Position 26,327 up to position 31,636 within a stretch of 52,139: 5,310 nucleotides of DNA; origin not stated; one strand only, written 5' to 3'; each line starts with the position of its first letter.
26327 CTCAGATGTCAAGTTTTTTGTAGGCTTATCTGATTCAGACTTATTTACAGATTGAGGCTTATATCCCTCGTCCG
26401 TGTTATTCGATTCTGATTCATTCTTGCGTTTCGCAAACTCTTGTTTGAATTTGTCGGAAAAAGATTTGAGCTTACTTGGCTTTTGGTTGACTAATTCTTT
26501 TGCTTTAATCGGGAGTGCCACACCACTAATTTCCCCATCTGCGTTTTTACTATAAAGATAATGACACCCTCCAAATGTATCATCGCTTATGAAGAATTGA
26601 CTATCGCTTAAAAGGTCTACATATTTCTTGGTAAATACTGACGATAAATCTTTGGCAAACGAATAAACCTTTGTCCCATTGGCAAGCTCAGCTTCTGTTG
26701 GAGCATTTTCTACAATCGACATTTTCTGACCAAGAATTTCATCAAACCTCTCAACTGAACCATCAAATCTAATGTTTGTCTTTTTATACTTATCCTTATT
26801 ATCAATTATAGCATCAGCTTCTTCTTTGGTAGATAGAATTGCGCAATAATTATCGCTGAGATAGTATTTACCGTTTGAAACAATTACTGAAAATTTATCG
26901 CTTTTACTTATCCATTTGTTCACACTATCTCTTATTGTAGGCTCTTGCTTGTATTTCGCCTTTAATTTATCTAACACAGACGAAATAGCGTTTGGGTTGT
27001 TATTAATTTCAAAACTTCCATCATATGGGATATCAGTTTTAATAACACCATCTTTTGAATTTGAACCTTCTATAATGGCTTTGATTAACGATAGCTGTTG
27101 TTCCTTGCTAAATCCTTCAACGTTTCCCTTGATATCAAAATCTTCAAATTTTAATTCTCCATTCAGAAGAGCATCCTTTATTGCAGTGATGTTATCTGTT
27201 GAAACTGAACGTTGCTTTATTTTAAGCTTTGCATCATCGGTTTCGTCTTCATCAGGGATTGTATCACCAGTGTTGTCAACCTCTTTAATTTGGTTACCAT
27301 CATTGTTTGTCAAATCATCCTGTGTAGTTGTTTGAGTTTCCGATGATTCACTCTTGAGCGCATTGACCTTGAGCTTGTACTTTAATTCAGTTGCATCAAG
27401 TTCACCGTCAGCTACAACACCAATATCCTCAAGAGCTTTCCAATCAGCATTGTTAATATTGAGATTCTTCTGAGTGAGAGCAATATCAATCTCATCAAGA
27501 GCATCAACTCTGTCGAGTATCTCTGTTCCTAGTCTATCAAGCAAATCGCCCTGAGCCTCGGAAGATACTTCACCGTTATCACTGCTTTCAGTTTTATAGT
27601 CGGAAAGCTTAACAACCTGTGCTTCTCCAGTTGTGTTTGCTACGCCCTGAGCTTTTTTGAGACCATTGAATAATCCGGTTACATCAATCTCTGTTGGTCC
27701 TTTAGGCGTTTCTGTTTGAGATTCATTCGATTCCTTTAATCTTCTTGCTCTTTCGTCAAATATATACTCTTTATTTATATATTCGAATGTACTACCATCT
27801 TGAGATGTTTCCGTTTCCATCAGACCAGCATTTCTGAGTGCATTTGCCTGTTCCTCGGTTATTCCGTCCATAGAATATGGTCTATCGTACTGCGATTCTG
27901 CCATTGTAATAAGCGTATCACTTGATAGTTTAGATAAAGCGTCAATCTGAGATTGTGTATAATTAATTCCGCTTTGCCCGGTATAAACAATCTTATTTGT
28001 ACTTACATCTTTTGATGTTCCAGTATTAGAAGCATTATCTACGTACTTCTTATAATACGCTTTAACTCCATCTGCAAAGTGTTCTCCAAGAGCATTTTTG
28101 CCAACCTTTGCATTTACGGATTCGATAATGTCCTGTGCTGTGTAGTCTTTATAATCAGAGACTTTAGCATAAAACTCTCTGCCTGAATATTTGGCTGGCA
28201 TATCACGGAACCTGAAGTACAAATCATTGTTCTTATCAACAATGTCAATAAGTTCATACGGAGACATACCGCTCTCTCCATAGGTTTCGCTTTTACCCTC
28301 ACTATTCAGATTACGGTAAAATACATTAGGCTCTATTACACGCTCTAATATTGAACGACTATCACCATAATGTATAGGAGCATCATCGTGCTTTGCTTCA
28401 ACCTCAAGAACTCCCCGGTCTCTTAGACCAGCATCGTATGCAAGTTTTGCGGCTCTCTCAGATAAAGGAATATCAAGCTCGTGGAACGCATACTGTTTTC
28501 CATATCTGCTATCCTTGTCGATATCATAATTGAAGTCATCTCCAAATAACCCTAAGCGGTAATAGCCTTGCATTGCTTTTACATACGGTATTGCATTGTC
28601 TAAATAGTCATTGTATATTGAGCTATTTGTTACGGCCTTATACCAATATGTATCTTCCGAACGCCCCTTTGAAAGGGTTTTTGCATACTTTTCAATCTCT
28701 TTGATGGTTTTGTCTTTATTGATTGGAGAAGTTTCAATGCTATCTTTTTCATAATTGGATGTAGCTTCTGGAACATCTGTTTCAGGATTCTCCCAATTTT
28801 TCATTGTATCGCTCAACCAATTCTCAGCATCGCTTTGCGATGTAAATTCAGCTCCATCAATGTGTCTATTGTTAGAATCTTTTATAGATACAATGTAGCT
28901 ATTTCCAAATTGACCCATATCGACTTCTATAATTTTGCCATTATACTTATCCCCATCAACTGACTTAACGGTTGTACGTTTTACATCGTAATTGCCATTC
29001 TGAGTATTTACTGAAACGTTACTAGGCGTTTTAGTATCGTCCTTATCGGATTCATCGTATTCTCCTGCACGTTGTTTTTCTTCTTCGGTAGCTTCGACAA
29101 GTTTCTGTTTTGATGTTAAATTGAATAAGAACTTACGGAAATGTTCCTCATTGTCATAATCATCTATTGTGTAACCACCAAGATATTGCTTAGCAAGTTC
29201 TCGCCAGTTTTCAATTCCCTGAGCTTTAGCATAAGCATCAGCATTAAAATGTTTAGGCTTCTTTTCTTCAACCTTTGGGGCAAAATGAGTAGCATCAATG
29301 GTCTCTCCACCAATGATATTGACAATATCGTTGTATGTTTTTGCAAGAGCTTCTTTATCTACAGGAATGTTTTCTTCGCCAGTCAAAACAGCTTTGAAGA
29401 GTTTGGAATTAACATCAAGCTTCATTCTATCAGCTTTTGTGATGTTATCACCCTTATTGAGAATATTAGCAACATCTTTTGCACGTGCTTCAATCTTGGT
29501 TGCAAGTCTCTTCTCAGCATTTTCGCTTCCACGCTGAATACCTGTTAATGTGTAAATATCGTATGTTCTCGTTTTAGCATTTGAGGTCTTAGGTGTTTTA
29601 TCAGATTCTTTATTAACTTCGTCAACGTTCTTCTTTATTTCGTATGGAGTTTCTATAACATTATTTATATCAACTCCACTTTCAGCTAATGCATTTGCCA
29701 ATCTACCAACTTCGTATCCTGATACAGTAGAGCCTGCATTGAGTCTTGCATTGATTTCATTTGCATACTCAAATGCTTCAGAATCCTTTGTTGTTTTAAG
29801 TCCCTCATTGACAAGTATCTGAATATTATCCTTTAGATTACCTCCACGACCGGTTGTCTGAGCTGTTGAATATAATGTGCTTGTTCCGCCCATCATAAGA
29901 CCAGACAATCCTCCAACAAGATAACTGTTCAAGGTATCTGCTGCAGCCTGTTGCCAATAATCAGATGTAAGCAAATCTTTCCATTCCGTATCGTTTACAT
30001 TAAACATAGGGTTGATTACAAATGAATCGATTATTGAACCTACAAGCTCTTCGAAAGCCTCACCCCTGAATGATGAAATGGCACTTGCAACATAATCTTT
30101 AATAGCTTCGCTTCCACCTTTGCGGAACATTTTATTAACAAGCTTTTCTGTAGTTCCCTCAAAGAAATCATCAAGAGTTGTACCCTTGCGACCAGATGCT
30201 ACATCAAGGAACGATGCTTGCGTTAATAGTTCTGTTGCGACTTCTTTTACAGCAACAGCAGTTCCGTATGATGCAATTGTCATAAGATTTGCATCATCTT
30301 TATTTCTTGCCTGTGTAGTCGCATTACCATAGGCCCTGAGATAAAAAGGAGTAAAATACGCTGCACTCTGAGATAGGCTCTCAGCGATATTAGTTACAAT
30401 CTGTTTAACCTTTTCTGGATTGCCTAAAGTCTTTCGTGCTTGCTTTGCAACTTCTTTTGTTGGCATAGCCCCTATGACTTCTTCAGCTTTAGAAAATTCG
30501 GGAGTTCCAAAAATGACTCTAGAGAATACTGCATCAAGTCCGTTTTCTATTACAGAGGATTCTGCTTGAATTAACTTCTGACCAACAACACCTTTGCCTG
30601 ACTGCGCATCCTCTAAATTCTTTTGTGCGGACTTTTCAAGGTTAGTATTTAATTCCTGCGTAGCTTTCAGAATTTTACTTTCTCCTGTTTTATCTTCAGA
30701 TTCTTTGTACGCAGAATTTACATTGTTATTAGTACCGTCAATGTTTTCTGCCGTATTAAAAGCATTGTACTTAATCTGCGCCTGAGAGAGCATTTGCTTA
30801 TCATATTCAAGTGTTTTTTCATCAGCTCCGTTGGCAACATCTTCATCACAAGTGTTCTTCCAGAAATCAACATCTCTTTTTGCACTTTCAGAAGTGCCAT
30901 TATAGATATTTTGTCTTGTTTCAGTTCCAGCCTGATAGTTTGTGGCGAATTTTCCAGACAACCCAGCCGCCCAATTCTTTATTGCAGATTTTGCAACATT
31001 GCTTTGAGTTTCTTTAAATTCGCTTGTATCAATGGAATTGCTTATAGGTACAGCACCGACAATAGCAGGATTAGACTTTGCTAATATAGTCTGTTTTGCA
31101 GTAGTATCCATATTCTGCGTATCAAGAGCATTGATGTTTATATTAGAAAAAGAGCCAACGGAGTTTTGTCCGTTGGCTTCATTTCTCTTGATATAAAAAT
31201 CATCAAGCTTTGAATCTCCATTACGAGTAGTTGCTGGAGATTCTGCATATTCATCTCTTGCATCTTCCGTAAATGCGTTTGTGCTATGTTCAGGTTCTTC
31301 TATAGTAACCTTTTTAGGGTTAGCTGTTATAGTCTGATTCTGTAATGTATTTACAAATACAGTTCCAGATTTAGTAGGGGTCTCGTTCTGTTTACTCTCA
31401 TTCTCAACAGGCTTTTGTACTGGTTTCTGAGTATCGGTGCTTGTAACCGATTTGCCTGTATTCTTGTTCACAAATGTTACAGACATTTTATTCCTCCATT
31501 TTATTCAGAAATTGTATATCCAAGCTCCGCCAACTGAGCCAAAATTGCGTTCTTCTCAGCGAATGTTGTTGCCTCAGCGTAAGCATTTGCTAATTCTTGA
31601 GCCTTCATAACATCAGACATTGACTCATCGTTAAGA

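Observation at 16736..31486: A 4,916-aa polyvalent ORF occupies about 28% of the phage genome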

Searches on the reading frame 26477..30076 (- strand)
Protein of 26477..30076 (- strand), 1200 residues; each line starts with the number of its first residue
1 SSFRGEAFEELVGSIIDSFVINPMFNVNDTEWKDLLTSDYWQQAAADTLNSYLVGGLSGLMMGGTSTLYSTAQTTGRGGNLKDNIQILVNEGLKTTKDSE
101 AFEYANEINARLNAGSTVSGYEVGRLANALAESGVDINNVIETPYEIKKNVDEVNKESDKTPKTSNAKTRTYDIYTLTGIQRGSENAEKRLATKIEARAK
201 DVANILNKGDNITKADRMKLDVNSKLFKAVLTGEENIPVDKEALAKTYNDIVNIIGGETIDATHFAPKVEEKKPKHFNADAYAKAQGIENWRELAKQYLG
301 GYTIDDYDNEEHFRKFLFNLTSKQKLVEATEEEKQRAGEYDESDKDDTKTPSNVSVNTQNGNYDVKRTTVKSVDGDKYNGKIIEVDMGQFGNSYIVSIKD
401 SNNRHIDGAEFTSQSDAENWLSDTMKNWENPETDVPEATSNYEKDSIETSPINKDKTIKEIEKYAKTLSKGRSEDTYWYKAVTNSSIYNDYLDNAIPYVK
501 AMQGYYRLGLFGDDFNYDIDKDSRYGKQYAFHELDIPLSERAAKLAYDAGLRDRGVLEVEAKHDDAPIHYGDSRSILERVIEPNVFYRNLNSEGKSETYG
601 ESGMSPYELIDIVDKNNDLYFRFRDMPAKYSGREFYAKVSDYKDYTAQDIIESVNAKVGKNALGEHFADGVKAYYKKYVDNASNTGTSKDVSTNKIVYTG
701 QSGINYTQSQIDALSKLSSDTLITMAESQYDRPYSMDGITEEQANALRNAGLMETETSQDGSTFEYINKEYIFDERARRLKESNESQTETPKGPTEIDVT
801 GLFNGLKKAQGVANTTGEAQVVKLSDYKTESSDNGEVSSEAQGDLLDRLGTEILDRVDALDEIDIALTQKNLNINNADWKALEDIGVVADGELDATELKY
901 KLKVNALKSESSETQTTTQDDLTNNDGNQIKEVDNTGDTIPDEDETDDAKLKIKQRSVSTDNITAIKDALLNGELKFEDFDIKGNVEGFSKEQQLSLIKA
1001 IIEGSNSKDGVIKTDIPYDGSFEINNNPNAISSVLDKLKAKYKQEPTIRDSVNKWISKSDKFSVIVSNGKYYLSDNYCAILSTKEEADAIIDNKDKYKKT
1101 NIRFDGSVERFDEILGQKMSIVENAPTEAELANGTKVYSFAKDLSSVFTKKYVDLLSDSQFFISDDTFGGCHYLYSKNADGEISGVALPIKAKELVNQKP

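Call 58: search_protein_representatives(protein=window:26477-30076:-)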
Query: 1200 residues. Proteins with E-value up to 0.001 (for the whole library): 17; up to 1e-10: 11; up to 1e-30: 2. The best 17 are listed.
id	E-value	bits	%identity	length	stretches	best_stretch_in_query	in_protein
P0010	7.8e-52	193.1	34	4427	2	904-1200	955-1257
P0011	7.3e-36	140.2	31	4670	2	460-687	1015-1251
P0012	3.0e-20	88.5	31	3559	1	931-1189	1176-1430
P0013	7.6e-18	80.5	29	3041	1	936-1200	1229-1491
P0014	2.0e-17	79.1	33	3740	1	908-1106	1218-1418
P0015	3.7e-16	74.9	29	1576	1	931-1194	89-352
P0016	6.3e-16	74.1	30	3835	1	925-1188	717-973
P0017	1.0e-14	70.1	35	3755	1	938-1104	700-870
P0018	2.0e-13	65.9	43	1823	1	698-832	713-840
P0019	1.1e-12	63.4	28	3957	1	956-1188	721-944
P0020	3.9e-11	58.3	35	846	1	932-1061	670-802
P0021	1.5e-06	43.1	30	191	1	937-1074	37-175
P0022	5.5e-05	37.9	40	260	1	48-139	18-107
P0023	2.3e-04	35.8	30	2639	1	45-162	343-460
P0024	6.8e-04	34.3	50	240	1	974-1025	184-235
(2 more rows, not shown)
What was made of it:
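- Tried and rejected: The N-terminus looked orphan until the exhaustive HMMER search found 17 relatives (call 58).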

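Call 69: find_encoding_contigs(protein=P0010, flank=10000, max_places=2)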
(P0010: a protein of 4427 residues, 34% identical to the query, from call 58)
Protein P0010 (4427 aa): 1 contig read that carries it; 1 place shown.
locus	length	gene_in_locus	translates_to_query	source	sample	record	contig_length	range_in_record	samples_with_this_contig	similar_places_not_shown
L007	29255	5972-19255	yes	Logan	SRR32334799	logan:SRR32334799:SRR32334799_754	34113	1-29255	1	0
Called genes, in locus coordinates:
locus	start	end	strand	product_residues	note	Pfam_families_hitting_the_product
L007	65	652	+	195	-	-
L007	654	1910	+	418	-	-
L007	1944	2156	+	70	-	-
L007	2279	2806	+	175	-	PF08291:Peptidase_M15_3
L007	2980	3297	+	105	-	PF01844:HNH, PF14279:HNH_5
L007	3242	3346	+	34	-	-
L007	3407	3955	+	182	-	-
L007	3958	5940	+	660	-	PF01471:PG_binding_1, PF09374:PG_binding_3 (faint)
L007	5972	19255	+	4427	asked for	PF28553:WH_1, PF00176:SNF2-rel_dom (faint), PF28554:DUF8437, PF04851:ResIII (weak), PF28555:Helicase_dom, PF00271:Helicase_C (weak), PF18857:LPD38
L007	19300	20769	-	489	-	PF00239:Resolvase, PF07508:Recombinase, PF13408:Zn_ribbon_recom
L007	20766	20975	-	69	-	-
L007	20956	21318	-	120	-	PF01381:HTH_3, PF13443:HTH_26 (weak), PF12844:HTH_19 (weak)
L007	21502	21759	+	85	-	PF12844:HTH_19 (weak), PF01381:HTH_3, PF13443:HTH_26 (weak)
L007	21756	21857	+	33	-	-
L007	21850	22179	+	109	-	-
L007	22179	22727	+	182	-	-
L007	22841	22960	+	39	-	-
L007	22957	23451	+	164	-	PF05565:Sipho_Gp157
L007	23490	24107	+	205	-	PF04404:ERF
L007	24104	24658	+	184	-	-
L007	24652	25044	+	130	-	PF00436:SSB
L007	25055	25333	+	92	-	PF04232:SpoVS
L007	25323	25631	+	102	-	-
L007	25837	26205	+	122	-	PF24608:PDDEXK_15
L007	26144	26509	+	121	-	PF09889:DUF2116 (faint)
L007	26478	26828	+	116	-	-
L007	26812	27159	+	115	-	-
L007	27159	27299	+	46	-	-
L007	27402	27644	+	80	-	-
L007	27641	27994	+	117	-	-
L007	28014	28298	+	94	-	-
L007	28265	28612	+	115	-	-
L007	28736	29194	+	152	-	-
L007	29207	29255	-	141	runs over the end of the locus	-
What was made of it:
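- The PG-binding partner is conserved in L007 (call 69).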

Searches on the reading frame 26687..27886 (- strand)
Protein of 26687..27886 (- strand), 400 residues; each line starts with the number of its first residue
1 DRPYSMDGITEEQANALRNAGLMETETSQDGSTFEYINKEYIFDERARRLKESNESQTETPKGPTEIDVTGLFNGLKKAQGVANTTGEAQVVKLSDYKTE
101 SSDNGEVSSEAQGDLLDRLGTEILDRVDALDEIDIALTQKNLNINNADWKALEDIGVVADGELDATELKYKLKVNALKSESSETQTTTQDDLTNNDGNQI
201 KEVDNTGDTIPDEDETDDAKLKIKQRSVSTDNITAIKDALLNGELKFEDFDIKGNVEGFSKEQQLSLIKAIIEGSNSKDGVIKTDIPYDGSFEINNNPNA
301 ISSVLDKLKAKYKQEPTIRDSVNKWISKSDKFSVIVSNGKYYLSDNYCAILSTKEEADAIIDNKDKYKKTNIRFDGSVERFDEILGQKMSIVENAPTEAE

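Call 79: search_protein_families(library=pfam, proteins=[window:26687-27886:-], max_evalue=1)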
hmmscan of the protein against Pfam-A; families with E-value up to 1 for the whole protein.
window:26687-27886:- (400 aa): 0 families

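Call 80: search_protein_families(library=phrogs, proteins=[window:26687-27886:-], max_evalue=0.01)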
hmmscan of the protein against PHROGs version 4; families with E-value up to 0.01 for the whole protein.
window:26687-27886:- (400 aa): 1 family
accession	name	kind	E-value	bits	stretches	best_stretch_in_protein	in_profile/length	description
phrog_34433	-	unknown function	0.0086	17.3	0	299-344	23-69/85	-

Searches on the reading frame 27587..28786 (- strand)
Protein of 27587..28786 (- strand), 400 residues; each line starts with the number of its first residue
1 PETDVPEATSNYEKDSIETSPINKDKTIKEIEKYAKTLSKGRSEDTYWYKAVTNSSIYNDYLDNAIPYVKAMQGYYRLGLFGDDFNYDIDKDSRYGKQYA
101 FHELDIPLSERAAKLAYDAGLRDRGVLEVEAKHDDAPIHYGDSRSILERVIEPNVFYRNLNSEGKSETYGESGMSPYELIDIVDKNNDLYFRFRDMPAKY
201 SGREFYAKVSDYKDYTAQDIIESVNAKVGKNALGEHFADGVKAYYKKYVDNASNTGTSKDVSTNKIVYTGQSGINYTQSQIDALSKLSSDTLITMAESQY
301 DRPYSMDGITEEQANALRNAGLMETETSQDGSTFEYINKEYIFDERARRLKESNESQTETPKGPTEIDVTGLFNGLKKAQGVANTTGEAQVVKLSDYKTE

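Call 79: search_protein_families(library=pfam, proteins=[window:27587-28786:-], max_evalue=1)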
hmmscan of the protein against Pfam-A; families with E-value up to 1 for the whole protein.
window:27587-28786:- (400 aa): 1 family
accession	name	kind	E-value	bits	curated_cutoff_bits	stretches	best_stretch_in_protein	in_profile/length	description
PF13863.11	DUF4200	-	0.47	11.2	29.7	1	17-67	68-118/119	Domain of unknown function (DUF4200)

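Call 80: search_protein_families(library=phrogs, proteins=[window:27587-28786:-], max_evalue=0.01)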
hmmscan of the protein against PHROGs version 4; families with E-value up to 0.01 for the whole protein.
window:27587-28786:- (400 aa): 0 families

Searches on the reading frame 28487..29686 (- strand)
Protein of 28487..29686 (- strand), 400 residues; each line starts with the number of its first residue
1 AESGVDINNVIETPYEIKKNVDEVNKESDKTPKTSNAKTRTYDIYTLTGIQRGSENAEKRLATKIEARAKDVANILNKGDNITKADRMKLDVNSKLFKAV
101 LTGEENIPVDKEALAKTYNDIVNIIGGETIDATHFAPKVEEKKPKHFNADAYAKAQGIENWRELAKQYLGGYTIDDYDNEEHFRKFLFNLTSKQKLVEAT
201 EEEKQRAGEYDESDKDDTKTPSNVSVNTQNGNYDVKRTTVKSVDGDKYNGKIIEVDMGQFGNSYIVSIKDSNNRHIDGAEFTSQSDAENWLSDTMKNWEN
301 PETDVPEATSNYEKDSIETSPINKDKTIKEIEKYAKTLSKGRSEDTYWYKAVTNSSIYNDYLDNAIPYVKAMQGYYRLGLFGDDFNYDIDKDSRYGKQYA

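Call 79: search_protein_families(library=pfam, proteins=[window:28487-29686:-], max_evalue=1)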
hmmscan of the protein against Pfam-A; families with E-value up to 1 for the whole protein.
window:28487-29686:- (400 aa): 2 families
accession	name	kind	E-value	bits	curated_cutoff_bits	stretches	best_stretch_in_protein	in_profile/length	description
PF15637.11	Tox-HNH-HHH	-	0.11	13.3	26.1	1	282-336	14-70/103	HNH/Endo VII superfamily nuclease toxin with a HHH motif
PF23166.1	Ig_N_CWD1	-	0.12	13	27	1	292-325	47-80/121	Alpha-glucan water dikinase 1 Ig-like N-terminal domain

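Call 80: search_protein_families(library=phrogs, proteins=[window:28487-29686:-], max_evalue=0.01)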
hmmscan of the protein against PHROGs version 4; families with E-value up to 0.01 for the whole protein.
window:28487-29686:- (400 aa): 1 family
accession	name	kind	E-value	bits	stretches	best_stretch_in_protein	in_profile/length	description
phrog_33339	-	unknown function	0.01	16.2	0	12-88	47-123/282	-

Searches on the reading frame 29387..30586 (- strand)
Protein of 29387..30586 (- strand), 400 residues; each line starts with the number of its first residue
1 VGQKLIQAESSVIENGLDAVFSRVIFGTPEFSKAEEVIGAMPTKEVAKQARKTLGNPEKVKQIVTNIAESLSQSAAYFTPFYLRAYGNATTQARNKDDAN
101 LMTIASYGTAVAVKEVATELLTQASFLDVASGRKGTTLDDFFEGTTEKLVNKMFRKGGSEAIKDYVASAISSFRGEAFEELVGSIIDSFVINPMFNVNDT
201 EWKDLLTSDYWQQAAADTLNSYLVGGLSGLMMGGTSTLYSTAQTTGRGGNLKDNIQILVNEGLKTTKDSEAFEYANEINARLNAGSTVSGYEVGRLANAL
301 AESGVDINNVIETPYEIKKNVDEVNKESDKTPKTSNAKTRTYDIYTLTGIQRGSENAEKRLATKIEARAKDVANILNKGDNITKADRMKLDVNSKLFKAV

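Call 79: search_protein_families(library=pfam, proteins=[window:29387-30586:-], max_evalue=1)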
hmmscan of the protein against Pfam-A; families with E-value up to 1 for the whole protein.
window:29387-30586:- (400 aa): 2 families
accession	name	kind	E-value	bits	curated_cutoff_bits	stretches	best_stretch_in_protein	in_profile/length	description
PF16125.10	DUF4837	-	0.018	14.5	25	1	207-340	13-145/295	Domain of unknown function (DUF4837)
PF20159.5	YidB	-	0.16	12.7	24.3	0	219-269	28-70/132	YidB-like protein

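Call 80: search_protein_families(library=phrogs, proteins=[window:29387-30586:-], max_evalue=0.01)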
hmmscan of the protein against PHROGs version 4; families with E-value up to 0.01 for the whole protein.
window:29387-30586:- (400 aa): 1 family
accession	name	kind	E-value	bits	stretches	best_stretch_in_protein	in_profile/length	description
phrog_22978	-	unknown function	3.3e-07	28.5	1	212-303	541-640/3513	-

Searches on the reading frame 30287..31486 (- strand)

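Call 79: search_protein_families(library=pfam, proteins=[window:30287-31486:-], max_evalue=1)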
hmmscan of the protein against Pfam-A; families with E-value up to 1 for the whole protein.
window:30287-31486:- (400 aa): 1 family
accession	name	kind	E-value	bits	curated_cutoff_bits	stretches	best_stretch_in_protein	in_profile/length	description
PF12406.13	DUF3664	-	0.54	11.3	23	0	18-86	25-92/99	Surface protein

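Call 80: search_protein_families(library=phrogs, proteins=[window:30287-31486:-], max_evalue=0.01)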
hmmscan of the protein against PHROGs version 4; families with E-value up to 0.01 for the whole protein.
window:30287-31486:- (400 aa): 0 families
